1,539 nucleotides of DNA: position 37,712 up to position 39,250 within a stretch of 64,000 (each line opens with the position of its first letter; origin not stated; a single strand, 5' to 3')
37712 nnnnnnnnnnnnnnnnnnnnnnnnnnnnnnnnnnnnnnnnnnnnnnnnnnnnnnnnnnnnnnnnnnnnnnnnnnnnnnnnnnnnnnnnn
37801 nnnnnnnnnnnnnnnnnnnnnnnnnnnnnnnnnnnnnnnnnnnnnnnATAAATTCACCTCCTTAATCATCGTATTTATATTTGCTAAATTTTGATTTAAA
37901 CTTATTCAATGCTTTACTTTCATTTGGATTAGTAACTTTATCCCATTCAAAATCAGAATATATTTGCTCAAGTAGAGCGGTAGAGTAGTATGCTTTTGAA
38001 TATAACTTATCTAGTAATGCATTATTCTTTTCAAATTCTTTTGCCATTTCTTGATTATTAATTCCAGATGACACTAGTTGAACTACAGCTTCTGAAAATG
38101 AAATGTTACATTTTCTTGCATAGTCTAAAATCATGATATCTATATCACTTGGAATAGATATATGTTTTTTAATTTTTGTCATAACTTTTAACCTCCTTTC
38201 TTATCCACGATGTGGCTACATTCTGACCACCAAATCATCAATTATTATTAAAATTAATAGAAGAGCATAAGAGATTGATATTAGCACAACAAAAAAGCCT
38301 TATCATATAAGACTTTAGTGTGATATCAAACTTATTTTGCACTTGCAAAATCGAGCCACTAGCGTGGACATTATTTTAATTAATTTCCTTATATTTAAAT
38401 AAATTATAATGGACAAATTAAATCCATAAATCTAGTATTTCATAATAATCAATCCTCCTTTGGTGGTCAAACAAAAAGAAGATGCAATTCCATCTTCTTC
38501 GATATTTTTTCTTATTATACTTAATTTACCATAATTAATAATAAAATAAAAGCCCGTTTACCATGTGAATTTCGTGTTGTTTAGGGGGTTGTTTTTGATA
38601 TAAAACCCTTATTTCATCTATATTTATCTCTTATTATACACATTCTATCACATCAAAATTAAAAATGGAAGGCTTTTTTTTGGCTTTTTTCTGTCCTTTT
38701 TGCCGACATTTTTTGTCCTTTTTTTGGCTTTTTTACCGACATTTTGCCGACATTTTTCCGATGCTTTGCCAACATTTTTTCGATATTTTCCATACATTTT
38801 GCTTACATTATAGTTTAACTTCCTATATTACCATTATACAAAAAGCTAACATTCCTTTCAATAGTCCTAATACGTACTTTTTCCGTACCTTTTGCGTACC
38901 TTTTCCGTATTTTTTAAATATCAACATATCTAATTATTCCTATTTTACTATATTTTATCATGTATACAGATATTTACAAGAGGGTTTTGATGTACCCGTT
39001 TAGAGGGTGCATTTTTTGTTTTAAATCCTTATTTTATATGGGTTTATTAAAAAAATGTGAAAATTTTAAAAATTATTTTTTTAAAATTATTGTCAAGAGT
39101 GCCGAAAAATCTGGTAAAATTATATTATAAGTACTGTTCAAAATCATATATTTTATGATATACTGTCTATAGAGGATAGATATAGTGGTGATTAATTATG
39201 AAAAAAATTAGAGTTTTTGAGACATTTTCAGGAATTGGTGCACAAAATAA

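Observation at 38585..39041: Iteron-like block of 11-bp phased repeats bracketed by ~40-bp direct repeats, upstream of the defence operon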

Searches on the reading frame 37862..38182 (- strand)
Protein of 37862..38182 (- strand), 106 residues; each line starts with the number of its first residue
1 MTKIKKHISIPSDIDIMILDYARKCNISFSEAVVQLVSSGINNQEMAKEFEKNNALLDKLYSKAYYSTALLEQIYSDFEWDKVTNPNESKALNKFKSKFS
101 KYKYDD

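Call 6: search_protein_families(library=pfam, proteins=[window:37862-38182:-], max_evalue=0.1)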
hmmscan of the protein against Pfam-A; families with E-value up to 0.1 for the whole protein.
window:37862-38182:- (106 aa): 1 family
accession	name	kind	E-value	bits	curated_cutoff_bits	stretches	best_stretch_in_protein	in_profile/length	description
PF06941.18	NT5C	-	0.075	13.3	24.8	1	59-96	21-57/180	5' nucleotidase, deoxy (Pyrimidine), cytosolic type C protein (NT5C)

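Call 28: search_protein_families(library=phrogs, proteins=[window:37862-38182:-], max_evalue=0.01)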
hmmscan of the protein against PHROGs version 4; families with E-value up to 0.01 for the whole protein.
window:37862-38182:- (106 aa): 1 family
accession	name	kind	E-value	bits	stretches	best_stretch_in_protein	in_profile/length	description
phrog_24852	-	unknown function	0.0076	17.3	0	10-52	13-55/74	-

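Call 32: search_solved_structures(query=window:37862-38182:-, max_evalue=10)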
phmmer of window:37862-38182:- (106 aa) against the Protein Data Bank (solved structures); distinct sequences matched with E-value up to 10: 2.
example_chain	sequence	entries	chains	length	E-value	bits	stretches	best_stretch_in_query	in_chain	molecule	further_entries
4uxd_A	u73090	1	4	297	0.24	14.7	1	27-75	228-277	2-DEHYDRO-3-DEOXY-D-GLUCONATE/2-DEHYDRO-3-DEOXY-PHOSPHOGLUCONATE ALDOLASE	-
5cd2_A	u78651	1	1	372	1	12.8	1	4-70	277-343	Endo-1,4-D-glucanase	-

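Call 34: search_protein_families(library=ncbifam, proteins=[window:37862-38182:-], max_evalue=0.05)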
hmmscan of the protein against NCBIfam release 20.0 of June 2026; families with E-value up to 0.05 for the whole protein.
window:37862-38182:- (106 aa): 2 families
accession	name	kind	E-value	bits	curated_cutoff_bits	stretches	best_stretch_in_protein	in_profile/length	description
NF008305.0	PRK11097.1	equivalog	0.0055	15.6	299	1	3-70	278-346/378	cellulose synthase complex periplasmic endoglucanase BcsZ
NF007243.0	PRK09685.1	equivalog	0.031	13.7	199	1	15-93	98-175/303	transcriptional regulator FeaR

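Call 46: find_related_loci(query=A3, collection=metagenome_contigs, flank=3500)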
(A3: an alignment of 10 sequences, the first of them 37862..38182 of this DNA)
Query A3 (106 aa) in metagenome_contigs; peptide patterns used: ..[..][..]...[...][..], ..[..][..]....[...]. (x = any residue, [..] = any of these).
148 stretches matched a pattern; 25 encode a relative of the query (tblastn E <= 1e-3); 25 distinct loci.
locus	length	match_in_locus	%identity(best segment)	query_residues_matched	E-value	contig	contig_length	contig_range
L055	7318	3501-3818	98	1-106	5e-67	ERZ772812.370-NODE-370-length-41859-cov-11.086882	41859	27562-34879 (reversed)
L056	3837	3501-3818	95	1-106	3e-64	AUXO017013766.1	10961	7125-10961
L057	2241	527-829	98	6-106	5e-65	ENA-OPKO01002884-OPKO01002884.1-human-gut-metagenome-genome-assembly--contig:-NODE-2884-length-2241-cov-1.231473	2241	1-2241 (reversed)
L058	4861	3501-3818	95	1-106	4e-56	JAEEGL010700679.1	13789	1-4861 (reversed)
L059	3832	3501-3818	93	1-106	1e-55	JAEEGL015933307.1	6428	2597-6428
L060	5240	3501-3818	70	1-106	8e-44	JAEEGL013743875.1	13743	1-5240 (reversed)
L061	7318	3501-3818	62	1-106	3e-40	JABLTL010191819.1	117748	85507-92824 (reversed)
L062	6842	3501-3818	63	1-106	5e-40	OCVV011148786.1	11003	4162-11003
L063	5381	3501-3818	63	1-106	5e-40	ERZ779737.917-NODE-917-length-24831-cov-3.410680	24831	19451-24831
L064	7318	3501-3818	63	1-106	5e-40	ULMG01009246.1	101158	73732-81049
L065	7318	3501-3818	62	1-106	3e-39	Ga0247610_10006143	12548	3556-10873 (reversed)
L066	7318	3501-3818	61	1-106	3e-39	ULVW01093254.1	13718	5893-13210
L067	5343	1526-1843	61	1-106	4e-39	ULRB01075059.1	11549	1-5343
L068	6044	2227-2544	62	1-106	1e-38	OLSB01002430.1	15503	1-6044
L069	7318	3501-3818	61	1-106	4e-38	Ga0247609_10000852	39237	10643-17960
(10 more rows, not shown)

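Call 61: find_homologous_proteins(query=window:37862-38182:-, max_evalue=0.001)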
Query window:37862-38182:- (106 aa): 40 proteins with E <= 0.001 among 40 candidates.
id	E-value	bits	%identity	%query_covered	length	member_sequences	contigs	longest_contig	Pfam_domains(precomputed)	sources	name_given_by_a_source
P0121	7.9e-60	217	97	100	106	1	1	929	-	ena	-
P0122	2.5e-59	215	97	100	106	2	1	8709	-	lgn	-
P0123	4.5e-59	214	96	100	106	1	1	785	-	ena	-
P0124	1.2e-58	213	96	100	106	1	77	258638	-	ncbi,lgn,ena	ncbi:MAG: hypothetical protein ACI312_01225 [Bacilli bacterium]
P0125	1.6e-58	212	95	100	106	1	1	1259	-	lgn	-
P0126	1.6e-58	212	95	100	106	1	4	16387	-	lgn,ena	-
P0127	1.7e-58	212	96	100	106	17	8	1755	-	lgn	-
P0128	2.1e-58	212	95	100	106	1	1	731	-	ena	-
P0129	3.8e-58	211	95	100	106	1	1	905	-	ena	-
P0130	3.9e-58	211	95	100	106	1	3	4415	-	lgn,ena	-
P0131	3.9e-58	211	95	100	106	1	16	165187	-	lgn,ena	-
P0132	4.0e-58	211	95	100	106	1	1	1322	-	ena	-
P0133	4.0e-58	211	95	100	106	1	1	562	-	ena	-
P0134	4.2e-58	211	95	100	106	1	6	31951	-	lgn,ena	-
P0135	4.4e-58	211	95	100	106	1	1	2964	-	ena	-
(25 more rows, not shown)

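Call 68: predict_structure(alignment_id=A4)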
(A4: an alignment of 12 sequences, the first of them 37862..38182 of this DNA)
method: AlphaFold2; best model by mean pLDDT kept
length: 106 residues; sequences in the alignment: 12
mean_pLDDT: 78.3   pTM: 0.39
mean pLDDT of the five models: 78.3, 66.7, 56.9, 51.9, 50.8
residues with pLDDT >= 90: 17; 70-90: 61; 50-70: 23; < 50: 5
segments of 3 or more residues with pLDDT < 50: 1-3
pLDDT, mean of each block of 10 residues (from residue 1): 53 84 94 89 84 88 88 80 67 69 57
secondary structure, 60 per line:
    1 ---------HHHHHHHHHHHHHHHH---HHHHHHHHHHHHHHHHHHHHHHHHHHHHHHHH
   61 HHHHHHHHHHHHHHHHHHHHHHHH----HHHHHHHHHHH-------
elements in order: H10-25 H29-84 H89-99

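Call 70: fold_search(model_id=the predicted structure, library=pdb)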
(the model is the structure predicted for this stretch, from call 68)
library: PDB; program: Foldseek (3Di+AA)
matches with E <= 10: 76; with E <= 0.001: 0
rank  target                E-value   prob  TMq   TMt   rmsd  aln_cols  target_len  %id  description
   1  5x3t_A                1.3e+00  0.47  0.28  0.42   6.9        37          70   14  VapBC from Mycobacterium tuberculosis (released 2017-06-07)
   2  7nyw_I                1.6e+00  0.41  0.32  0.26   6.7        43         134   21  Cryo-EM structure of the MukBEF-MatP-DNA head module (released 2021-07-07)
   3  9kkd_B                1.8e+00  0.30  0.29  0.60   4.3        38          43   18  the structure of StnY (released 2025-11-19)
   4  9kkd_A                1.9e+00  0.30  0.29  0.58   4.3        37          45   19  the structure of StnY (released 2025-11-19)
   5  8u12_A                2.0e+00  0.35  0.30  0.61  11.7        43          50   23  Crystal Structure of Antitoxin Protein Rv0298 of Type II Toxin-antitoxin Systems from Mycobacterium tuberculosis (released 2023-09-27)
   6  4d8j_A                2.6e+00  0.28  0.42  0.31   6.8        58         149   22  Structure of E. coli MatP-mats complex (released 2012-11-21)
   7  4e4y                  2.8e+00  0.30  0.17  0.07   0.5        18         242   44  The crystal structure of a short chain dehydrogenase family protein from Francisella tularensis subsp. tularensis SCHU S (released 2012-03-28)
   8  6sbx_A                2.8e+00  0.20  0.29  0.52   9.1        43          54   21  CdbA Form Two (released 2020-04-22)
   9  6sbx_C                2.8e+00  0.20  0.29  0.51  11.4        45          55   20  CdbA Form Two (released 2020-04-22)
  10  6sbw                  3.5e+00  0.16  0.29  0.57   9.2        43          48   21  CdbA Form One (released 2020-04-22)
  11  8y11_A                4.5e+00  0.33  0.24  0.10   0.7        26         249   19  Crystal structure of L-2-keto-3-deoxyfuconate 4-dehydrogenase bound to NAD(H) and sulfate ion (released 2024-07-10)
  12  1ea4_F                4.5e+00  0.21  0.30  0.65   4.4        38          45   16  TRANSCRIPTIONAL REPRESSOR COPG/22bp dsDNA COMPLEX (released 2001-07-05)
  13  4uzw_MODEL_1_A        4.5e+00  0.12  0.19  0.37   3.7        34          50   20  High-resolution NMR structures of the domains of Saccharomyces cerevisiae Tho1 (released 2014-12-17)
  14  6ajm_E                4.5e+00  0.09  0.27  0.41   9.4        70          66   21  Crystal structure of apo AtaTR (released 2019-01-02)
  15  3rhi_D                4.8e+00  0.13  0.21  0.26   3.3        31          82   39  DNA-binding protein HU from Bacillus anthracis (released 2011-04-20)
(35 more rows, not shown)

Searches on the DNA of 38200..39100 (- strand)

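Call 71: search_dna_similar(query=window:38200-39100:-, collection=phages, mode=distant, max_evalue=0.001, max_rows=10)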
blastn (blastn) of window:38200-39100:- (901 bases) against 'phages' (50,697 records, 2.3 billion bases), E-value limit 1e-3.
No match.

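Call 72: search_dna_similar(query=window:38200-39100:-, collection=plasmids, mode=distant, max_evalue=0.001, max_rows=10)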
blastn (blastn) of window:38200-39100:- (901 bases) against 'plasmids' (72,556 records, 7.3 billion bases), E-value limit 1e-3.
Records with a match: 1; places in all: 1; records where one place covers at least 80% of the query: 0.
Best place of each record, by identity: 80-90% 1.
By first word of the organism name: Staphylococcus 1.
By predicted mobility (MOB-suite, as given by PLSDB): non-mobilizable 1.
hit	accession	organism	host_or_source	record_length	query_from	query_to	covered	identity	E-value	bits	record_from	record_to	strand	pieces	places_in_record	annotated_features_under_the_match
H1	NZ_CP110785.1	Staphylococcus capitis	people,cell culture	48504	185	231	5%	85.1%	5e-4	55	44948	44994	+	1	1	none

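Call 73: get_annotated_region(hit=H1, flank=3500)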
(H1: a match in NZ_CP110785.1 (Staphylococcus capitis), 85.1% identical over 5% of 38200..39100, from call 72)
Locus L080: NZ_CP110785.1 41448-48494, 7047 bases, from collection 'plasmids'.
description: Staphylococcus capitis strain CCSM0123 plasmid unnamedA, complete sequence
organism: Staphylococcus capitis (NCBI taxid 29388)
taxonomy: Bacteria; Bacillota; Bacilli; Bacillales; Staphylococcaceae; Staphylococcus; Staphylococcus capitis
host: -; source: people,cell culture; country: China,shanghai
typing (MOB-suite, as given by PLSDB): non-mobilizable
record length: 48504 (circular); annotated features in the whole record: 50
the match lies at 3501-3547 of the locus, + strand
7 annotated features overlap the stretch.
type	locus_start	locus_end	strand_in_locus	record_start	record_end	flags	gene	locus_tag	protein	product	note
CDS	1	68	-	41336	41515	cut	-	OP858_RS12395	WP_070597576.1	CsbD family protein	-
CDS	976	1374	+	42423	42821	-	-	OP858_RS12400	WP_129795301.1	hypothetical protein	-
CDS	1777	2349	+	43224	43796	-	-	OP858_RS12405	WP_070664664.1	hypothetical protein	-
CDS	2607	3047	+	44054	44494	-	-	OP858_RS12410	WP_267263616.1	hypothetical protein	-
CDS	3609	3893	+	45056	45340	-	-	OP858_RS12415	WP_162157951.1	hypothetical protein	-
CDS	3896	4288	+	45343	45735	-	-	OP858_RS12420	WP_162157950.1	hypothetical protein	-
CDS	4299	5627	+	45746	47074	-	mobP2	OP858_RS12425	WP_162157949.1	MobP2 family relaxase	-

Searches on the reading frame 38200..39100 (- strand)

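Call 75: search_protein_families(library=pfam, proteins=[L080:3609-3893:+, L080:3896-4288:+, L080:2607-3047:+], max_evalue=0.01)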
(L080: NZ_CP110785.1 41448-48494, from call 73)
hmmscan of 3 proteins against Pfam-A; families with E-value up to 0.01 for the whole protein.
L080:3609-3893:+ (94 aa): 1 family
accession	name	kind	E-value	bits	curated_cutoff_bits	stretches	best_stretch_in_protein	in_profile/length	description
PF13233.12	Complex1_LYR_2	-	0.0023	19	22.3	1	40-91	19-60/80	Complex1_LYR-like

L080:3896-4288:+ (130 aa): 0 families

L080:2607-3047:+ (146 aa): 0 families

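Call 78: search_dna_similar(query=L080:3609-3890:+, collection=plasmids, mode=protein, max_evalue=0.001, max_rows=25, rows=spread)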
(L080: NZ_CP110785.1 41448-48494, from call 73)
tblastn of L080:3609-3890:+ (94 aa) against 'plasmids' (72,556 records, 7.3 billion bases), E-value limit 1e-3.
Records with a match: 37; places in all: 37; records where one place covers at least 80% of the query: 1.
Best place of each record, by identity: 95-99% 1; <60% 36.
By first word of the organism name: Staphylococcus 37.
By predicted mobility (MOB-suite, as given by PLSDB): mobilizable 20; non-mobilizable 17.
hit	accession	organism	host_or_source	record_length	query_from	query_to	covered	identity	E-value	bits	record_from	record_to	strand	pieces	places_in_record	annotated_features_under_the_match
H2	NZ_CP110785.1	Staphylococcus capitis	people,cell culture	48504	1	94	100%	98.9%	5e-42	152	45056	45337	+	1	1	hypothetical protein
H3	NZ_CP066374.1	Staphylococcus epidermidis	Homo sapiens,monoisolate from skin swab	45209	5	70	70%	54.5%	6e-13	69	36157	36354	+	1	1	hypothetical protein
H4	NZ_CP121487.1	Staphylococcus epidermidis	Homo sapiens,Forehead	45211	5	70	70%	54.5%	6e-13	69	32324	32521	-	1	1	hypothetical protein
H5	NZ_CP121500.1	Staphylococcus epidermidis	Homo sapiens,Forehead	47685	5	70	70%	54.5%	6e-13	69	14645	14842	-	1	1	hypothetical protein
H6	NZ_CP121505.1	Staphylococcus epidermidis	Homo sapiens,Forehead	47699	5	70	70%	54.5%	6e-13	69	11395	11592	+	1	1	hypothetical protein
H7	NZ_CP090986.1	Staphylococcus epidermidis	Homo sapiens,skin swab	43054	4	70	71%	52.2%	1e-12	69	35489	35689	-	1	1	hypothetical protein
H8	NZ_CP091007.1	Staphylococcus epidermidis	Homo sapiens,skin swab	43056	4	70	71%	52.2%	1e-12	69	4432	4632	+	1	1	hypothetical protein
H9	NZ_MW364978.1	Staphylococcus epidermidis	-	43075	4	70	71%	52.2%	1e-12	69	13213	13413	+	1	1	hypothetical protein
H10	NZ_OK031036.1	Staphylococcus epidermidis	-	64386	4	70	71%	52.2%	1e-12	69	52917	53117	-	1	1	hypothetical protein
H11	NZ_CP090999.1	Staphylococcus epidermidis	Homo sapiens,skin swab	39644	4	70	71%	52.2%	1e-12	68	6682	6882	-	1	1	hypothetical protein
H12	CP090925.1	Staphylococcus epidermidis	Homo sapiens,skin swab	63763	4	70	71%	52.2%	1e-12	68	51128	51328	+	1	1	hypothetical protein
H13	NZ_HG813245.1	Staphylococcus epidermidis PM221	-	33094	5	70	70%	53.0%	8e-13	69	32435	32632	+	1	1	hypothetical protein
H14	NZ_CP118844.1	Staphylococcus epidermidis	Camelus dromedarius,Bactrial agar ...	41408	6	70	69%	52.3%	1e-11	66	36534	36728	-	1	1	hypothetical protein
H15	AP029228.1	Staphylococcus epidermidis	Homo sapiens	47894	6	70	69%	52.3%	2e-11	65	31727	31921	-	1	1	hypothetical protein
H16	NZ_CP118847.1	Staphylococcus epidermidis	Camelus dromedarius,Bactrial agar ...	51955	6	70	69%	52.3%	2e-11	65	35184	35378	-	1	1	hypothetical protein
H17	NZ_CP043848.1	Staphylococcus epidermidis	Homo sapiens,blood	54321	6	70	69%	52.3%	2e-11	65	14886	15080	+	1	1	hypothetical protein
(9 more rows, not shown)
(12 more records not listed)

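Call 79: get_annotated_region(hit=H3, flank=2500)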
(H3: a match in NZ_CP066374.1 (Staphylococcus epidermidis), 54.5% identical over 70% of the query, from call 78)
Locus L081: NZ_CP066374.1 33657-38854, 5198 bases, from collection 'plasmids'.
description: Staphylococcus epidermidis strain PH1-28 plasmid pSE2, complete sequence
organism: Staphylococcus epidermidis (NCBI taxid 1282)
taxonomy: Bacteria; Bacillota; Bacilli; Bacillales; Staphylococcaceae; Staphylococcus; Staphylococcus epidermidis
host: -; source: Homo sapiens,monoisolate from skin swab; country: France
typing (MOB-suite, as given by PLSDB): mobilizable; relaxase MOBP
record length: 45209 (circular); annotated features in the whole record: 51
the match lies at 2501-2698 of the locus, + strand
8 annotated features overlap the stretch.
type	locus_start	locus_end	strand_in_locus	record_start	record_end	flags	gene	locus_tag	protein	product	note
CDS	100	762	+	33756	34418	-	-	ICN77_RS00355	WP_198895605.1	hypothetical protein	-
CDS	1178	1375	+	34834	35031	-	-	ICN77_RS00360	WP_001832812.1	hypothetical protein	-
CDS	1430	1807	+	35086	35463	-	-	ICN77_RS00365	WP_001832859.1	hypothetical protein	-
CDS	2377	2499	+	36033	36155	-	-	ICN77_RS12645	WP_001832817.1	hypothetical protein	-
CDS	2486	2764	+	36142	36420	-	-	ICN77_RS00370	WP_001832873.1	hypothetical protein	-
CDS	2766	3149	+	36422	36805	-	-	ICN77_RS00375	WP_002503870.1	hypothetical protein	-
CDS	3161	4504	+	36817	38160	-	mobP2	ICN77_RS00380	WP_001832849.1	MobP2 family relaxase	-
CDS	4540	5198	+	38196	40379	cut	-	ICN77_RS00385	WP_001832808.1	type IA DNA topoisomerase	GO:0006265 - DNA topological change [Evidence IEA]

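Call 80: get_annotated_region(hit=H17, flank=2500)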
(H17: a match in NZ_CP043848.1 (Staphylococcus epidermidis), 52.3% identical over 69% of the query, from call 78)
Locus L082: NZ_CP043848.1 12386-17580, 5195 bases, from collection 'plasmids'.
description: Staphylococcus epidermidis strain NCCP 16828 plasmid unnamed, complete sequence
organism: Staphylococcus epidermidis (NCBI taxid 1282)
taxonomy: Bacteria; Bacillota; Bacilli; Bacillales; Staphylococcaceae; Staphylococcus; Staphylococcus epidermidis
host: -; source: Homo sapiens,blood; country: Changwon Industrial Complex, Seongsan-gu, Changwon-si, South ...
typing (MOB-suite, as given by PLSDB): non-mobilizable; replicon rep_cluster_1110
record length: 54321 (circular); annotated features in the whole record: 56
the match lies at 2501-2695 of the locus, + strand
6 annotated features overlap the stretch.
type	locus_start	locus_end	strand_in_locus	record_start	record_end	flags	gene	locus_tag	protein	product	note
CDS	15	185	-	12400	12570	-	-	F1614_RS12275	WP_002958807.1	hypothetical protein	-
CDS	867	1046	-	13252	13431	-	-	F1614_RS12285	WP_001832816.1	CsbD family protein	-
CDS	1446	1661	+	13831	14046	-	-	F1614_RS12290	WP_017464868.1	hypothetical protein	-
CDS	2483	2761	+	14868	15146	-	-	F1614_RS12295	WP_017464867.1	hypothetical protein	-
CDS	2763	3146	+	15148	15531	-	-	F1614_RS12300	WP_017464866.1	hypothetical protein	-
CDS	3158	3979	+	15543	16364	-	mobL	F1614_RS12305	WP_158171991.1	relaxase MobL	-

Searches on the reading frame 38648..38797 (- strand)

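Call 6: search_protein_families(library=pfam, proteins=[window:38648-38797:-], max_evalue=0.1)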
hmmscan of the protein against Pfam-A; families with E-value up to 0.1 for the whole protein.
window:38648-38797:- (49 aa): 1 family
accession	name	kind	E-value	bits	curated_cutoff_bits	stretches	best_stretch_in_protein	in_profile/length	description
PF13010.11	pRN1_helical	-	0.019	15.4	27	1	4-41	19-56/138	Primase helical domain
